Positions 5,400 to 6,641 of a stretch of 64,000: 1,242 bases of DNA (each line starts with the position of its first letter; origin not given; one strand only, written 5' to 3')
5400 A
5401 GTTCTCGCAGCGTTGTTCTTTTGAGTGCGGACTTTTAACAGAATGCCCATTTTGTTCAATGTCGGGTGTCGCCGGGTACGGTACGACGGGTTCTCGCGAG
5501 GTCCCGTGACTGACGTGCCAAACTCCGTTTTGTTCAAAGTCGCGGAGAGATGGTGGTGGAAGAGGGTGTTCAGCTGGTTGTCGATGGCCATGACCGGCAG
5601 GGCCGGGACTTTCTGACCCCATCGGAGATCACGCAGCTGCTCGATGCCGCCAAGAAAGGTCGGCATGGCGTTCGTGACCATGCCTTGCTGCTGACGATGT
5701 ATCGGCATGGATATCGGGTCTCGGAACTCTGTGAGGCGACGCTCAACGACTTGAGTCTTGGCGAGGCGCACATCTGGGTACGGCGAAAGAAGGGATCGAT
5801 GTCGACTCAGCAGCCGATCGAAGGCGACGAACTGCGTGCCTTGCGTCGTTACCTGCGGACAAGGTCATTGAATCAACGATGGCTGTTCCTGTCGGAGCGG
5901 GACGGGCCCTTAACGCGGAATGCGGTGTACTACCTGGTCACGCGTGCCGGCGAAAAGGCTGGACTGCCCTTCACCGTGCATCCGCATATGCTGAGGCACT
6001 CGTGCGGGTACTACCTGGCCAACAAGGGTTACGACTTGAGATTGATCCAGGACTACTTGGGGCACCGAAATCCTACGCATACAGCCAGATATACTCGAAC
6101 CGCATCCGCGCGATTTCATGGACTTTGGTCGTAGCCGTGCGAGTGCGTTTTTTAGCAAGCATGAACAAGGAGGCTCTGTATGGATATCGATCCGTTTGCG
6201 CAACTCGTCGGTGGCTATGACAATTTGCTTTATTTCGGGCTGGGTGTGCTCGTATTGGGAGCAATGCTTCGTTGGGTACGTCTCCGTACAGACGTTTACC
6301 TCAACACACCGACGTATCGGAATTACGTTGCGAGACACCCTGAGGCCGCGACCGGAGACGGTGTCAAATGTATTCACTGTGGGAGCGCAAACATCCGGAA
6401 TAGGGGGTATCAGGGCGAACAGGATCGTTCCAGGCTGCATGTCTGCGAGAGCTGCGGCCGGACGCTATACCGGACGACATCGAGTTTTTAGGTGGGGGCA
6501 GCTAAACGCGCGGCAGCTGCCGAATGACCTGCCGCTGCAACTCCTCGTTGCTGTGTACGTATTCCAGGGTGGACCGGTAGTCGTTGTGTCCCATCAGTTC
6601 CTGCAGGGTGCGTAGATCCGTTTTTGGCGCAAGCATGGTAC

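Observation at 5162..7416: FimB/FimE-type invertase, a second tyrosine integrase and a Zn-ribbon protein flanking the low-GC operon: a possible phase-variable switch or nested integrative element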

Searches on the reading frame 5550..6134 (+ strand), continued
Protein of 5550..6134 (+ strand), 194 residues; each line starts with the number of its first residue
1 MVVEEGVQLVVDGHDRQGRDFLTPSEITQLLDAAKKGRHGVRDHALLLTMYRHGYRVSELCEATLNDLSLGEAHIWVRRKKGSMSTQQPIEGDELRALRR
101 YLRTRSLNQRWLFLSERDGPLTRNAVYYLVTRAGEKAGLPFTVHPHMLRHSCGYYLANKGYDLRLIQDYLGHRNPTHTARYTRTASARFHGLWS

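Call 28: get_annotated_region(hit=H6, flank=6000)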
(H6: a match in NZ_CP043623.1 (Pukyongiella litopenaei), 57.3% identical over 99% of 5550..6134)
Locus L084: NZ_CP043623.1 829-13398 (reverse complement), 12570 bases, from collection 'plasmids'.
description: Pukyongiella litopenaei strain SH-1 plasmid p5, complete sequence
organism: Pukyongiella litopenaei (NCBI taxid 2605946)
taxonomy: Bacteria; Pseudomonadota; Alphaproteobacteria; Rhodobacterales; Paracoccaceae; Pukyongiella; Pukyongiella litopenaei
host: -; source: Penaeus vannamei (shrimp),cultured bacterium,intestine content; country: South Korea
typing (MOB-suite, as given by PLSDB): mobilizable; relaxase MOBQ
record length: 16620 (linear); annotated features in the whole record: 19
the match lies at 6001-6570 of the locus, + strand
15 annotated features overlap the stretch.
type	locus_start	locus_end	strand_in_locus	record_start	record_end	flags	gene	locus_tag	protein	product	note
CDS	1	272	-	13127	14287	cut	-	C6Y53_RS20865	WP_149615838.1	amidohydrolase family protein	-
CDS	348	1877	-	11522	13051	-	-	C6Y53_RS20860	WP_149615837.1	ABC transporter substrate-binding protein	-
CDS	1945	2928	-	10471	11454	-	-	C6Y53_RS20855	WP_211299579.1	succinylglutamate desuccinylase/aspartoacylase family protein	-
CDS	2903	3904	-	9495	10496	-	-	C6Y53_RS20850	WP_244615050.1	ABC transporter permease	-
CDS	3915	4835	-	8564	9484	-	-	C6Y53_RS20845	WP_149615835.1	ABC transporter permease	GO:0055085 - transmembrane transport [Evidence IEA]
CDS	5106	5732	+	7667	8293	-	-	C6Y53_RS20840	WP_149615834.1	cupin domain-containing protein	-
CDS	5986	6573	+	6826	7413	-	-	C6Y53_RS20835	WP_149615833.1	tyrosine-type recombinase/integrase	GO:0015074 - DNA integration [Evidence IEA]; GO:0006310 - DNA recombination [Evidence IEA]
CDS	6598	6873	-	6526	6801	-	-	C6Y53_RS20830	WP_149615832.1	transcriptional regulator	-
CDS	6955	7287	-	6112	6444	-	-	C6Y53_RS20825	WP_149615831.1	type II toxin-antitoxin system HicB family antitoxin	-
CDS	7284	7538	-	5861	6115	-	-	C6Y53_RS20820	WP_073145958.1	type II toxin-antitoxin system HicA family toxin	-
CDS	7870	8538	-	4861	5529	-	-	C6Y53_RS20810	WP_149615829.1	ParA family protein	-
CDS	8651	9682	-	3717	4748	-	-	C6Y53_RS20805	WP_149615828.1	replication initiator protein A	-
CDS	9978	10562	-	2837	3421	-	-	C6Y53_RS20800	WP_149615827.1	hypothetical protein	-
CDS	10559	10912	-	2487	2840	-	-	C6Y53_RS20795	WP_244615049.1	mobilization protein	-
CDS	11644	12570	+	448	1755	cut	mobQ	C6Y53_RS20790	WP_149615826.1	MobQ family relaxase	-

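Call 30: find_encoding_contigs(protein=P0002, flank=8000, max_places=3)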
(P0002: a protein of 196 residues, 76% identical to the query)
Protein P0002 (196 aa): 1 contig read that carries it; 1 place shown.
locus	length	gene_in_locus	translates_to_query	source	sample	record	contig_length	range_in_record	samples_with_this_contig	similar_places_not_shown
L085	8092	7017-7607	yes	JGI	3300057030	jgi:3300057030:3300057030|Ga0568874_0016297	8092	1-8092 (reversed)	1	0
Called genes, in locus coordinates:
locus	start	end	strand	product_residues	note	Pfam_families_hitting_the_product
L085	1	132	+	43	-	?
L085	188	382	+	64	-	PF01632:Ribosomal_L35p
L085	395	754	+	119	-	PF00453:Ribosomal_L20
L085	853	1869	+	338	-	PF02912:Phe_tRNA-synt_N, PF01409:tRNA-synt_2d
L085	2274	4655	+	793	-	PF01588:tRNA_bind, PF03483:B3_4, PF03484:B5, PF17759:tRNA_synthFbeta, PF03147:FDX-ACB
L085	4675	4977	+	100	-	PF00216:Bac_DNA_binding, PF18291:HU-HIG (weak)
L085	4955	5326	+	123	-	PF13411:MerR_1, PF00376:MerR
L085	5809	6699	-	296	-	PF02899:Phage_int_SAM_1, PF00589:Phage_integrase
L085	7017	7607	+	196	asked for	PF00589:Phage_integrase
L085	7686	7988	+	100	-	-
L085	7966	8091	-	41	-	?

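Call 31: find_encoding_contigs(protein=P0003, flank=8000, max_places=3)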
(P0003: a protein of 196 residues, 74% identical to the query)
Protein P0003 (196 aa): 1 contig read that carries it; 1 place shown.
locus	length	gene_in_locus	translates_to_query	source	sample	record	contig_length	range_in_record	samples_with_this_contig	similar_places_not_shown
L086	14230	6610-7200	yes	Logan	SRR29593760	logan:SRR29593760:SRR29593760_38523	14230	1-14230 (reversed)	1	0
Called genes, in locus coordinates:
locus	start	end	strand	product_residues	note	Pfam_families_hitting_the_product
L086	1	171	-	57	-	?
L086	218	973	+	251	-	PF07505:DUF5131, PF17338:GP88 (weak)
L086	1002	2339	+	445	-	PF22560:GMT-wHTH (weak)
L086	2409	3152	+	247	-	PF02086:MethyltransfD12 (weak)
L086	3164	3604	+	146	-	PF07022:Phage_CI_repr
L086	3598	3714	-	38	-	-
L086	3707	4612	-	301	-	PF20390:DUF6685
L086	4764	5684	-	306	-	-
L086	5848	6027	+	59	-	-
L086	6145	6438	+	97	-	-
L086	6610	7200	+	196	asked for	PF00589:Phage_integrase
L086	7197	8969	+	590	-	PF02384:N6_Mtase, PF07669:Eco57I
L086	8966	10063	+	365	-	PF17728:BsuBI_PstI_RE_N, PF06616:BsuBI_PstI_RE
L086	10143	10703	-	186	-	PF05685:Uma2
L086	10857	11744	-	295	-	PF08401:ArdcN, PF18818:MPTase-PolyVal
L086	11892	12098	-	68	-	-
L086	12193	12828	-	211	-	PF12083:DUF3560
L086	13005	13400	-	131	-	-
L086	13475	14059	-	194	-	-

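Call 32: find_encoding_contigs(protein=P0004, flank=8000, max_places=3)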
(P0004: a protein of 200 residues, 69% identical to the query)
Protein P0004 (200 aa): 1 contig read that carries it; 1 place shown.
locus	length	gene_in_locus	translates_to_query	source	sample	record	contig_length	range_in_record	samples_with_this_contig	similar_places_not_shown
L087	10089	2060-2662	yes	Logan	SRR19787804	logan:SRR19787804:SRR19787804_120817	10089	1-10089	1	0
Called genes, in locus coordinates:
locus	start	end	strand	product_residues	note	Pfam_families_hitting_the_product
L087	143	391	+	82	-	-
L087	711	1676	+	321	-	-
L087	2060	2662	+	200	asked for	PF00589:Phage_integrase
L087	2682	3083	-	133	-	PF20137:BubE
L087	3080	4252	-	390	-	PF20590:DUF6791, PF00899:ThiF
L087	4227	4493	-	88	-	PF14452:Multi_ubiq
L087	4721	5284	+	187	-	-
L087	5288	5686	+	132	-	-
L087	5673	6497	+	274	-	PF06114:Peptidase_M78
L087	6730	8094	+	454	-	PF11074:DUF2779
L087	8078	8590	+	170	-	PF05280:FlhC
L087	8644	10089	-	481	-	?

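Call 33: find_encoding_contigs(protein=P0005, flank=8000, max_places=3)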
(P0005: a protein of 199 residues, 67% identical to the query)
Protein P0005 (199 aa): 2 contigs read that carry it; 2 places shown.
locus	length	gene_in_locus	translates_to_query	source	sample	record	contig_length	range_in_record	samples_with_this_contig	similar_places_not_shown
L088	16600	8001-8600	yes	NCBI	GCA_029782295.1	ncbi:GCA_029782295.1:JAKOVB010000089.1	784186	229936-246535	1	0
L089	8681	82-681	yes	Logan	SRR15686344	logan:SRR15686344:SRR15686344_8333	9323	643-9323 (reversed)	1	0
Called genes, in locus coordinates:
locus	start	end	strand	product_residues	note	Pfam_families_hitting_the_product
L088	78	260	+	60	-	-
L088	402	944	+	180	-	-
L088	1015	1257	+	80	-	-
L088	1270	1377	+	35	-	-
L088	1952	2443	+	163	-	-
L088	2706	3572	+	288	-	PF12834:Phage_int_SAM_2, PF12835:Integrase_1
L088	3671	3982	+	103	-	-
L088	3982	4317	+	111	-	-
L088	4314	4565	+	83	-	-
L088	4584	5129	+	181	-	-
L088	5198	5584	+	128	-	-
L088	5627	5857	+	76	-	-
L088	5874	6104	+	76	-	-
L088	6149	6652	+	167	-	-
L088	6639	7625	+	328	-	-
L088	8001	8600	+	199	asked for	PF00589:Phage_integrase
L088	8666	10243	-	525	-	-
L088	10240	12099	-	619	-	PF13676:TIR_2 (weak)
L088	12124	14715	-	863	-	PF02463:SMC_N, PF13166:AAA_13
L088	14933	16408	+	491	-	PF11074:DUF2779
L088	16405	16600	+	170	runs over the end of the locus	PF05280:FlhC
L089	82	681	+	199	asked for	PF00589:Phage_integrase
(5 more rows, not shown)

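Call 40: find_related_loci(query=window:5550-6134:+, collection=metagenome_contigs, flank=8000)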
Query window:5550-6134:+ (194 aa) in metagenome_contigs; peptide patterns used: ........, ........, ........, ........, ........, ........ (x = any residue, [..] = any of these).
600 stretches matched a pattern (row limit reached: there are more); 558 encode a relative of the query (tblastn E <= 1e-3); the best 80 are kept; 80 distinct loci.
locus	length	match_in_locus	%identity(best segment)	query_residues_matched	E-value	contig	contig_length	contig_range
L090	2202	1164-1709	66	15-193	2e-76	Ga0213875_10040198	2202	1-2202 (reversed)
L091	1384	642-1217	61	3-193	1e-77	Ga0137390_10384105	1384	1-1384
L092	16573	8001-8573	60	7-193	3e-72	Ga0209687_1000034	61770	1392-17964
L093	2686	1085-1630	63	15-193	8e-73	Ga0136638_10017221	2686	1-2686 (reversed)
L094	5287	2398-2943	63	15-193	5e-72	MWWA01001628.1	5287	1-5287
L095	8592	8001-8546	63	15-193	8e-71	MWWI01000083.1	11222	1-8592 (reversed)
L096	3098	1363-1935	59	7-193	1e-70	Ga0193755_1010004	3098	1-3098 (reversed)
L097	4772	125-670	63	15-193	5e-70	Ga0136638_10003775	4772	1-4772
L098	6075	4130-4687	59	11-193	1e-69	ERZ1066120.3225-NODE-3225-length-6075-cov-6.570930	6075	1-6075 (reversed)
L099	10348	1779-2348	60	4-193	2e-68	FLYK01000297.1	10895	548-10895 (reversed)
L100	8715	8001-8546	60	15-193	6e-67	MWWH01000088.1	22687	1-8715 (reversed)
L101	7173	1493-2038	58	15-193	3e-65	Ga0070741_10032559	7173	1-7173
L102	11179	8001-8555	58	12-193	1e-64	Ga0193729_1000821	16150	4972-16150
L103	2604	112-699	54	1-194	2e-64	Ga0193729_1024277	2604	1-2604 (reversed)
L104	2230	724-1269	57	15-193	3e-65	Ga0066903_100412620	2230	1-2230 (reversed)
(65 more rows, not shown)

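Call 63: find_encoding_contigs(protein=P0001, flank=8000, max_places=4)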
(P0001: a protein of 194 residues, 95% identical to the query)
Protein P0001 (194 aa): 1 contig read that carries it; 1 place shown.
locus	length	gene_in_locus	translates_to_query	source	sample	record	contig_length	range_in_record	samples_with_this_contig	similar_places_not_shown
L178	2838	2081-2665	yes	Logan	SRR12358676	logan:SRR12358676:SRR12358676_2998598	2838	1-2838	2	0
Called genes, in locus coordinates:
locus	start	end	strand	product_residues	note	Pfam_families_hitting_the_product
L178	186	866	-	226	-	-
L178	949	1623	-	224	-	-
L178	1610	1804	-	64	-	-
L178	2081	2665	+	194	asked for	PF00589:Phage_integrase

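Call 74: search_solved_structures(query=window:5550-6134:+, max_evalue=0.00001)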
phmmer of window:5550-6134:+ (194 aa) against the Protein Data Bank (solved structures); distinct sequences matched with E-value up to 0.00001: 7.
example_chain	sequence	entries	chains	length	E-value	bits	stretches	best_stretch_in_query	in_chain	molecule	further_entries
4a8e_A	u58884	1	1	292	8.5e-24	87.8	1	22-186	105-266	PROBABLE TYROSINE RECOMBINASE XERC-LIKE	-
5hxy_A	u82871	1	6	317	4.7e-16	62.5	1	21-185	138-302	Tyrosine recombinase XerA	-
1a0p_A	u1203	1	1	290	3.5e-15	59.7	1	24-191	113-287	SITE-SPECIFIC RECOMBINASE XERD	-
5dcf_A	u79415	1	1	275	5e-15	59.2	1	26-191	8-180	Tyrosine recombinase XerD,DNA translocase FtsK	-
9i5v_14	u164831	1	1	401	2.3e-09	40.7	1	38-186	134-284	Ribosome-associated translation inhibitor RaiA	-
2a3v_A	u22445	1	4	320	2.5e-06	30.8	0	126-186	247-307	site-specific recombinase IntI4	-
6en0_A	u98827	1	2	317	6.5e-06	29.4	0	134-184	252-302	Int protein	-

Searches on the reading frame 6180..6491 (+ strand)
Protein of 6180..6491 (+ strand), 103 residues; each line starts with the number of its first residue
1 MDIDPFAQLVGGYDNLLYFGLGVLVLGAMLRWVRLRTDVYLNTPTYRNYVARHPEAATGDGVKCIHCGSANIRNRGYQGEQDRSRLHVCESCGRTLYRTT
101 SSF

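Call 4: search_protein_families(library=pfam, proteins=[window:6180-6491:+], max_evalue=0.01)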
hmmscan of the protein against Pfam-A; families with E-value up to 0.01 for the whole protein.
window:6180-6491:+ (103 aa): 2 families
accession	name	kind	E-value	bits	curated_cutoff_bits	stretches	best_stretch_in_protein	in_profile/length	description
PF23451.1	Zn_ribbon_PaaD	-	0.0027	17.7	27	1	57-93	10-46/53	PaaD zinc beta ribbon domain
PF17848.7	Zn_ribbon_ACC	-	0.0096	16.5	24.5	0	89-98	4-13/26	Acetyl-CoA carboxylase zinc finger domain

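Call 6: search_protein_families(library=ncbifam, proteins=[window:6180-6491:+], max_evalue=0.01)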
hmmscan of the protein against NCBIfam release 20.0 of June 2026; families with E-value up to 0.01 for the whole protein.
window:6180-6491:+ (103 aa): 0 families

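Call 7: search_protein_families(library=padloc, proteins=[window:6180-6491:+], max_evalue=0.01)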
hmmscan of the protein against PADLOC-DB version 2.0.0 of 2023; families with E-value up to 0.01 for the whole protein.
window:6180-6491:+ (103 aa): 0 families

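Call 59: search_protein_representatives(protein=window:6180-6491:+)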
Query: 103 residues. Proteins with E-value up to 0.001 (for the whole library): 272; up to 1e-10: 15; up to 1e-30: 1. The best 150 are listed.
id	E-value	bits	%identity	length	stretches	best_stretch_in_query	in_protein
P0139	3.0e-66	236.5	100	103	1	1-103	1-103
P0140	8.2e-14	67.8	43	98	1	18-99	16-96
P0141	5.3e-13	65.2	42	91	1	37-100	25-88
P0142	1.2e-12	64.1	40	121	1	29-100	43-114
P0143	1.3e-12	64.0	39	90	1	27-99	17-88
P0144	1.6e-12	63.7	37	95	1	26-100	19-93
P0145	2.0e-12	63.4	37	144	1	14-101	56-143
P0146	3.1e-12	62.8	42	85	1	24-98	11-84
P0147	4.3e-12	62.3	42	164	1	23-99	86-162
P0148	1.7e-11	60.4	34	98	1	18-99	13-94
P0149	1.9e-11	60.3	36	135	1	16-100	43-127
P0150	7.2e-11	58.4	41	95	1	27-99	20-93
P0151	8.3e-11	58.2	40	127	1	15-99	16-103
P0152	9.4e-11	58.0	41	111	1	23-99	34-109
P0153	1.0e-10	57.9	40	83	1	22-99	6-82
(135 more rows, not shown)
